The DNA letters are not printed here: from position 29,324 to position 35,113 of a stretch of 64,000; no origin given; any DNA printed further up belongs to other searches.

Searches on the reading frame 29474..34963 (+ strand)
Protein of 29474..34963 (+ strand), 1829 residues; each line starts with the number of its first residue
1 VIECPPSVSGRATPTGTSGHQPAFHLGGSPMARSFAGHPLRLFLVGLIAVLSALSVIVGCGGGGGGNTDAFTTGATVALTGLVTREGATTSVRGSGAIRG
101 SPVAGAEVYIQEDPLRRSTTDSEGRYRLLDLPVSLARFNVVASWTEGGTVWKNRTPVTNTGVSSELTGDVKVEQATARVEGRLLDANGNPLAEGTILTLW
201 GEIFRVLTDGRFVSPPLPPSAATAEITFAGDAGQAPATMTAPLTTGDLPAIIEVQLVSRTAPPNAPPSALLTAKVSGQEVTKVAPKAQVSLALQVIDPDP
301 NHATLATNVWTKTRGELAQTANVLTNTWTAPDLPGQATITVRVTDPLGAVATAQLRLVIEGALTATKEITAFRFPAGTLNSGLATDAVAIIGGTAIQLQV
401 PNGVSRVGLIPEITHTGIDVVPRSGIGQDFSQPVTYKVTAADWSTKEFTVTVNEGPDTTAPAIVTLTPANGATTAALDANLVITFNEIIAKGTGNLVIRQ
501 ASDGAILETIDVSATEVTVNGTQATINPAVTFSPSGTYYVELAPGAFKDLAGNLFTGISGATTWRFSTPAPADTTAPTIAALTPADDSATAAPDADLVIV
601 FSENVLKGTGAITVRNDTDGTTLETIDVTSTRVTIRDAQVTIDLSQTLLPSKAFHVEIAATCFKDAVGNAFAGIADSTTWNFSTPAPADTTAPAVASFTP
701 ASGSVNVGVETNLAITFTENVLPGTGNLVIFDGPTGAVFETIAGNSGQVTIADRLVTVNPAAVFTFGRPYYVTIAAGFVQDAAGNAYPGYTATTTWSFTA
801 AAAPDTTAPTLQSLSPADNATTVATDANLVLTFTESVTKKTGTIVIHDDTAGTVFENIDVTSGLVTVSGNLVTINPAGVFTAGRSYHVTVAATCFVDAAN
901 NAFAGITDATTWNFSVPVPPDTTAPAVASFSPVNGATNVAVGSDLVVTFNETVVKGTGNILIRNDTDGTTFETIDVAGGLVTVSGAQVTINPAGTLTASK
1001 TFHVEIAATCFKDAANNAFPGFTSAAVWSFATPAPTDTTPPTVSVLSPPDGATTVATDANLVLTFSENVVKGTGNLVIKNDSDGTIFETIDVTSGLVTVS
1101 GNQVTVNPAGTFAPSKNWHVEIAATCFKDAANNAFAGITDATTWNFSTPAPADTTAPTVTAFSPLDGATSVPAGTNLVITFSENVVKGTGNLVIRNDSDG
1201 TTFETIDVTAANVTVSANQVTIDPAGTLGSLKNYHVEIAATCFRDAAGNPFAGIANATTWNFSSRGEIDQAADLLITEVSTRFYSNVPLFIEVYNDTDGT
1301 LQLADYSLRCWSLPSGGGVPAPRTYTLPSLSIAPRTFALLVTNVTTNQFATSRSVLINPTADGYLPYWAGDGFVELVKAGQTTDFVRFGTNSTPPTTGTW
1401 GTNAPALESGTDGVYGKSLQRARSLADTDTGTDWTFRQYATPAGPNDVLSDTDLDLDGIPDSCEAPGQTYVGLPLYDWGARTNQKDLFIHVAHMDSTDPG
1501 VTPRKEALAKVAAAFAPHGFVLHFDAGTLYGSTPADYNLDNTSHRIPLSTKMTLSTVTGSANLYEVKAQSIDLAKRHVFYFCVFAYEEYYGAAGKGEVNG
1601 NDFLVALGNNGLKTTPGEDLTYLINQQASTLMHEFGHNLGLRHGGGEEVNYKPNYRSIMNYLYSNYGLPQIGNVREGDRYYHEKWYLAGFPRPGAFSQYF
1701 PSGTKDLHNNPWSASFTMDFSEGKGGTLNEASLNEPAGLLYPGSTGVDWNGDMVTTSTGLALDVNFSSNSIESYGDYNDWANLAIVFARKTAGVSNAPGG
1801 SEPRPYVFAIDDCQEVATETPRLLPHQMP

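Call 85: search_protein_families(library=pfam, proteins=[window:29474-34963:+], max_evalue=0.01)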
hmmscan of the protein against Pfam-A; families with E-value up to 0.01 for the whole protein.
window:29474-34963:+ (1829 aa): 7 families
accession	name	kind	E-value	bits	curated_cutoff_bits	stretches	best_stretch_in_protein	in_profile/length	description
PF13205.12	Big_5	-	1.9e-112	369.7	23.6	7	689-799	1-104/105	Bacterial Ig-like domain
PF04234.18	CopC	-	1.6e-13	51.9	23.3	0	463-541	4-73/92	CopC domain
PF00932.25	LTD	-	4.8e-05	24.1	34.3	1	1271-1386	5-105/109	Lamin Tail Domain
PF07550.17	Shr-like_HID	-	0.00018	22.4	22.3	0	820-898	5-75/82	Heme-binding protein Shr-like, Hb-interacting domain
PF13582.12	Reprolysin_3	-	0.0012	19.8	22.4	1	1599-1643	78-122/123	Metallo-peptidase family M12B Reprolysin-like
PF22243.2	DUF5018-rel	-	0.0022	18.6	28.1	0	418-451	82-115/115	DUF5018-related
PF00413.30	Peptidase_M10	-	0.0039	17.5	24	0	1536-1656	102-137/159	Matrixin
